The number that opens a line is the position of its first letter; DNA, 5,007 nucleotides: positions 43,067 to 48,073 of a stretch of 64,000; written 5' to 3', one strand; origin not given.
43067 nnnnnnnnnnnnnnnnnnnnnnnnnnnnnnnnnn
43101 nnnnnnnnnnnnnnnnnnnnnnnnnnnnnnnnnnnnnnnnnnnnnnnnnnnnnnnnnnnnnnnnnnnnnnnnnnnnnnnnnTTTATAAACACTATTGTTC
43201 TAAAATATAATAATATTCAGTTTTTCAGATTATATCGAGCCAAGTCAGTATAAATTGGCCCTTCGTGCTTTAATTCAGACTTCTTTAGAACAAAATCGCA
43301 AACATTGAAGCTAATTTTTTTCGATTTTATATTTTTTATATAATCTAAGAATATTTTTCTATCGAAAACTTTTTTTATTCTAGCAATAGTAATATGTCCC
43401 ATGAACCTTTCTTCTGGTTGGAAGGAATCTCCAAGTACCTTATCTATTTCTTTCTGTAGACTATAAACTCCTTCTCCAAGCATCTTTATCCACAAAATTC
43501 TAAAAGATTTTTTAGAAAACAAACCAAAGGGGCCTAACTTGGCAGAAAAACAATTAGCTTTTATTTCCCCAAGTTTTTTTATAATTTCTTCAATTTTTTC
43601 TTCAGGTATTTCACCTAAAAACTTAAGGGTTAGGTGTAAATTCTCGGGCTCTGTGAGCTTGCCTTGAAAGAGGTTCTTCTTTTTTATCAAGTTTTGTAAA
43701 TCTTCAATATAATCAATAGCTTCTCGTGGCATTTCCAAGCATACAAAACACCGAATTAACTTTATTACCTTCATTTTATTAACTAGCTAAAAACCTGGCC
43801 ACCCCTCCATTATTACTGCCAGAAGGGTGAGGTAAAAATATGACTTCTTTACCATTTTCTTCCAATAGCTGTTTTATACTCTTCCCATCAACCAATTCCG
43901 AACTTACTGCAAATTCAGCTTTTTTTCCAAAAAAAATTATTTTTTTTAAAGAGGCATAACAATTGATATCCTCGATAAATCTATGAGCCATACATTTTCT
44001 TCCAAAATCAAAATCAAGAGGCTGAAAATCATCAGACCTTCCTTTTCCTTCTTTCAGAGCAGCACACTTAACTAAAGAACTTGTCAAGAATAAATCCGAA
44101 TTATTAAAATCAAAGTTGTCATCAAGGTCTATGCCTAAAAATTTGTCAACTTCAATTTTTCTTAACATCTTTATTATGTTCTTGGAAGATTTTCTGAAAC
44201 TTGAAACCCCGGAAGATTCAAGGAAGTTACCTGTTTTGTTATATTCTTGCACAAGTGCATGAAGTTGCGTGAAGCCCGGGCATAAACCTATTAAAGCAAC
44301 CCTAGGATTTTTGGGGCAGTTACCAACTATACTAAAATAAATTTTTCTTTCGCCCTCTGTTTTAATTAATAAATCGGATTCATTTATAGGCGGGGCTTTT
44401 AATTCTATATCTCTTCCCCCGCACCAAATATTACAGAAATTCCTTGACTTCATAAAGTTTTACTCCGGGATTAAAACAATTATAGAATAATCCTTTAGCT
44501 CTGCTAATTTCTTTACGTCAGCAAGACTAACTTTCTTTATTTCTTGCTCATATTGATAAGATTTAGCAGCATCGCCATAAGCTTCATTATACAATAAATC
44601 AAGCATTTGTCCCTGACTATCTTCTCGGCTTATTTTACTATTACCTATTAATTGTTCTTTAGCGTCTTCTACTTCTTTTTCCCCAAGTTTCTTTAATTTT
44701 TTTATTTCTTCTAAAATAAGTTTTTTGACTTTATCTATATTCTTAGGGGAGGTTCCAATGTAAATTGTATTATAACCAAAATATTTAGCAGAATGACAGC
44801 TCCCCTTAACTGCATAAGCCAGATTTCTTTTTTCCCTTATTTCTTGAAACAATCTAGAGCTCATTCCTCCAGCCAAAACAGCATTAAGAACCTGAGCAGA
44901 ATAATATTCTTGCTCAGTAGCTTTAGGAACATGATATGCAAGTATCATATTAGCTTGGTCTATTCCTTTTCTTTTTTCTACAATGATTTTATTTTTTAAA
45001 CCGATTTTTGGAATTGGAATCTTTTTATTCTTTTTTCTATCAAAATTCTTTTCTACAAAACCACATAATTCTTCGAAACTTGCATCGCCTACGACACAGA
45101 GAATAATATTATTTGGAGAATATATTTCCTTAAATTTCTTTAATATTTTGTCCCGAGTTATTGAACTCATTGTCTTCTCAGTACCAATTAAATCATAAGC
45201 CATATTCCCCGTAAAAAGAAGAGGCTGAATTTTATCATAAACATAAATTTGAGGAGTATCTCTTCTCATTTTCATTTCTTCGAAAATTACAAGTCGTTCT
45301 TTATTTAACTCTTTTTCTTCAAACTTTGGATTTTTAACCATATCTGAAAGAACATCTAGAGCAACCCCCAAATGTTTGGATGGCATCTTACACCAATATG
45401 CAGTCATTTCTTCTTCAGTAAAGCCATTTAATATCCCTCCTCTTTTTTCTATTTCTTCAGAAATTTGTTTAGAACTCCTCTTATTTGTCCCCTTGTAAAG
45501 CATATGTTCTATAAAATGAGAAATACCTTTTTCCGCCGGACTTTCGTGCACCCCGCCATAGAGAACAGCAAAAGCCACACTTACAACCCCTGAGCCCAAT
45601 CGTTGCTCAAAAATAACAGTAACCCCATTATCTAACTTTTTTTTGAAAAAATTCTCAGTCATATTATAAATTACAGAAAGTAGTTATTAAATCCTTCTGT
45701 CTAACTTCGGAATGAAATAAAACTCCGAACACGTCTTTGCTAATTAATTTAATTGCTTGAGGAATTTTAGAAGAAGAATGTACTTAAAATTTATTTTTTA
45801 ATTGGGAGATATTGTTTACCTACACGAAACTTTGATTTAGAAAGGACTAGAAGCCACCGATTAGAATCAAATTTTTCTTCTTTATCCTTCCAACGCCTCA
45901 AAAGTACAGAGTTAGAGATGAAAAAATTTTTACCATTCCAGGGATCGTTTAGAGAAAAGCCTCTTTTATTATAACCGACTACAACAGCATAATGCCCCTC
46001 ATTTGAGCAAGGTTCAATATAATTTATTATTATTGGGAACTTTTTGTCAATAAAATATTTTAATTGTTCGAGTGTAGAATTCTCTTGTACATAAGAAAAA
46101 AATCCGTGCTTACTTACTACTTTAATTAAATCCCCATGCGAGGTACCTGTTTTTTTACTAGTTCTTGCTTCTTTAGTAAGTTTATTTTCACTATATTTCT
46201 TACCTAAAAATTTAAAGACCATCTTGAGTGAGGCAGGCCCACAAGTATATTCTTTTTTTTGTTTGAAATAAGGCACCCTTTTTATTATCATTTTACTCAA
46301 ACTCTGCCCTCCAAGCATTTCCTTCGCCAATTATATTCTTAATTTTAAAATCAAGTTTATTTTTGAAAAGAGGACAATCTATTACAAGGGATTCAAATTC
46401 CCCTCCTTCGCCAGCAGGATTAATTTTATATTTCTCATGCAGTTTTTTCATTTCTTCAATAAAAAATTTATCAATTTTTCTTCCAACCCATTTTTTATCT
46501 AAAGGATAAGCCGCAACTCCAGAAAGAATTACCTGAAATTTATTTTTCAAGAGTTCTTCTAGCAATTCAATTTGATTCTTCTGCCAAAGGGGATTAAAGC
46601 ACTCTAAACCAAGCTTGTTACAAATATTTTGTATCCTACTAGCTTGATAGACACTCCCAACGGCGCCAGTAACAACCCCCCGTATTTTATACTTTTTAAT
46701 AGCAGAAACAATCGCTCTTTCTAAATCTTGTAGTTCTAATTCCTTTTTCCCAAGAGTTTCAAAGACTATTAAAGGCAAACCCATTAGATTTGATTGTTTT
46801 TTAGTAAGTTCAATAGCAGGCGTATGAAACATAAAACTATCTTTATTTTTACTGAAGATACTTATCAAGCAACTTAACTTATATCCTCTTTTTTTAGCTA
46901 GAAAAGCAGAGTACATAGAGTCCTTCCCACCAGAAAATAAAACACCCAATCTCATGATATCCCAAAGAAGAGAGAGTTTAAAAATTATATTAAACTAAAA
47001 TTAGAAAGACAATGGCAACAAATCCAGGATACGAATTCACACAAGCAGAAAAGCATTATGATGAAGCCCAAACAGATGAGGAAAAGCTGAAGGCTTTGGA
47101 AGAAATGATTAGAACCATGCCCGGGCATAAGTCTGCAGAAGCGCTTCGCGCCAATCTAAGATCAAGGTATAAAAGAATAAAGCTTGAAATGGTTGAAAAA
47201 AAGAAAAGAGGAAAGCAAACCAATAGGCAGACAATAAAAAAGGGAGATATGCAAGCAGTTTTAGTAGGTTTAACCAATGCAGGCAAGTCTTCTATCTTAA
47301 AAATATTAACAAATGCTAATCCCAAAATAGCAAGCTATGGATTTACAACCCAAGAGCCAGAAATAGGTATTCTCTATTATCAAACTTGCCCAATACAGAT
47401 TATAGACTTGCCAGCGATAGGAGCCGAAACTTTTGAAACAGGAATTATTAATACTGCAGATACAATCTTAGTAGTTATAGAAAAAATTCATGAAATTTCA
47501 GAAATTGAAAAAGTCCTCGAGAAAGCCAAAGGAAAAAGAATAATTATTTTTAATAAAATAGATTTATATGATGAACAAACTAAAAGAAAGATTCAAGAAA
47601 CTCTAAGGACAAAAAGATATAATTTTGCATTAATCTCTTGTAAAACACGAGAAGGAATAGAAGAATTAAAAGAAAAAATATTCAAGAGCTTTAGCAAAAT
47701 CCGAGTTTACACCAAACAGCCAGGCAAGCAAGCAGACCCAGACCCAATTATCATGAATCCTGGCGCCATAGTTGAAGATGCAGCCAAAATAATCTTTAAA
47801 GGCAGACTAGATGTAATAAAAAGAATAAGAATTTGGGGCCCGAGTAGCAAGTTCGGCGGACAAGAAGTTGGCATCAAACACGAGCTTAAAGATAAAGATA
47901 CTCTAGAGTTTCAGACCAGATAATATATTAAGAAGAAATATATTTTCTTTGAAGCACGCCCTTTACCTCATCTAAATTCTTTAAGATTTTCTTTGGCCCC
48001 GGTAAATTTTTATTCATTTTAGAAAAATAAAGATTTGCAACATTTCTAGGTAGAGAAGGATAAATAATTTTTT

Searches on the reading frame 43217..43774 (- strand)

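Call 58: search_protein_families(library=pfam, proteins=[window:43217-43774:-], max_evalue=0.001)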
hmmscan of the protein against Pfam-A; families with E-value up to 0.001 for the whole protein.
window:43217-43774:- (185 aa): 2 families
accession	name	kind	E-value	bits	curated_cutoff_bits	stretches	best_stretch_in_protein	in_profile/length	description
PF02834.22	LigT_PEase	-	3.2e-25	88.5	23.3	2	14-92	2-84/87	LigT like Phosphoesterase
PF13563.12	2_5_RNA_ligase2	-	4.2e-07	30.6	27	1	23-163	9-145/152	2'-5' RNA ligase superfamily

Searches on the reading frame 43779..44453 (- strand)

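Call 58: search_protein_families(library=pfam, proteins=[window:43779-44453:-], max_evalue=0.001)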
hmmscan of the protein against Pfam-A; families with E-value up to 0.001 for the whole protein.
window:43779-44453:- (224 aa): 1 family
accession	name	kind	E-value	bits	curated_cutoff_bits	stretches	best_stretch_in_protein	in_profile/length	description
PF03167.25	UDG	-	0.00053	20.5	24.3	1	44-214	2-122/141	Uracil DNA glycosylase superfamily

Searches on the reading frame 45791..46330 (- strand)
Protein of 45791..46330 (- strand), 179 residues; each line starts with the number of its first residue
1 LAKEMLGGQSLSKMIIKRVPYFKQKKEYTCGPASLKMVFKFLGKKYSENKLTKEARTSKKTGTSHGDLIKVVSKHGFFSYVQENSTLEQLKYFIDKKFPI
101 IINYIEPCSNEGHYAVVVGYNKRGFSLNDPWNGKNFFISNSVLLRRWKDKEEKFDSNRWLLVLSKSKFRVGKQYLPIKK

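Call 58: search_protein_families(library=pfam, proteins=[window:45791-46330:-], max_evalue=0.001)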
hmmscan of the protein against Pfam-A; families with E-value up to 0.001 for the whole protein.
window:45791-46330:- (179 aa): 5 families
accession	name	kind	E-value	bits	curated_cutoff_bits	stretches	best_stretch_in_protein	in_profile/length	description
PF13529.12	Peptidase_C39_2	-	1.5e-19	71.5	24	1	18-131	2-143/143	Peptidase_C39 like family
PF03412.21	Peptidase_C39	-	3.8e-16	59.6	22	1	19-148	2-122/133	Peptidase C39 family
PF12385.14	Peptidase_C70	-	2.4e-10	40.9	19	1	18-135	6-128/141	Papain-like cysteine protease AvrRpt2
PF11814.14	DUF3335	-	4e-07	30.2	25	1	19-50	1-32/206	Peptidase_C39 like family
PF09778.15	Guanylate_cyc_2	-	0.00022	21.1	28.1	0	19-64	1-46/212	Guanylylate cyclase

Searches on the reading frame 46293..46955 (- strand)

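Call 58: search_protein_families(library=pfam, proteins=[window:46293-46955:-], max_evalue=0.001)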
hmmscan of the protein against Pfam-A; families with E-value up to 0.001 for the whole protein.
window:46293-46955:- (220 aa): 2 families
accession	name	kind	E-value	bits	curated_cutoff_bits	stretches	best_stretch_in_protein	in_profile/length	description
PF01902.24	Diphthami_syn_2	-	4.3e-62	209.9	23.2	1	1-215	1-210/219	Diphthamide synthase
PF24167.1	DUF7411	-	0.00047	20.2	28.7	0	1-40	1-39/194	Family of unknown function (DUF7411)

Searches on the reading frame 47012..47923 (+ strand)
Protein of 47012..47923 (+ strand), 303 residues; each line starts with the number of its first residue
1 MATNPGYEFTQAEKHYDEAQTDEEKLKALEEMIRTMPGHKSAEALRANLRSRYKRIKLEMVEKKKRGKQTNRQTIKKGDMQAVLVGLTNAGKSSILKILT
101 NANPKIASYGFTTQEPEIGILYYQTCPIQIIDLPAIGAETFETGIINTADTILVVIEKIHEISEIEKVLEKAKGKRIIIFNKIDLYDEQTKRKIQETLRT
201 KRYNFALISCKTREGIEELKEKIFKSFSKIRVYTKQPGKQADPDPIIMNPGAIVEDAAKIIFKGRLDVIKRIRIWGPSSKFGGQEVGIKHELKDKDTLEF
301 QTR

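Call 58: search_protein_families(library=pfam, proteins=[window:47012-47923:+], max_evalue=0.001)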
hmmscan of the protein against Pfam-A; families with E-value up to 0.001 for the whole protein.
window:47012-47923:+ (303 aa): 7 families
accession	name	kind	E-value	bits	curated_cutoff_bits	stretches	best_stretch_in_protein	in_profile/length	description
PF01926.29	MMR_HSR1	-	1.7e-16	60.7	21.9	1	82-182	2-113/113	50S ribosome-binding GTPase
PF03193.22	RsgA_GTPase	-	2.2e-09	37.8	30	1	150-226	24-107/174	RsgA GTPase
PF02421.24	FeoB_N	-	1.9e-08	34.4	27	1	81-223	2-156/156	Ferrous iron transport protein B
PF16897.10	MMR_HSR1_Xtn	-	5.9e-08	33.1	35.2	1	154-226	34-103/106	C-terminal region of MMR_HSR1 domain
PF02824.27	TGS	-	5.3e-06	26.8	22.2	1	230-300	1-58/60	TGS domain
PF00025.27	Arf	-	1e-05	25.5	22.3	1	75-222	10-169/174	ADP-ribosylation factor family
PF00009.33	GTP_EFTU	-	0.00096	19.2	26.5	0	123-226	66-185/188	Elongation factor Tu GTP binding domain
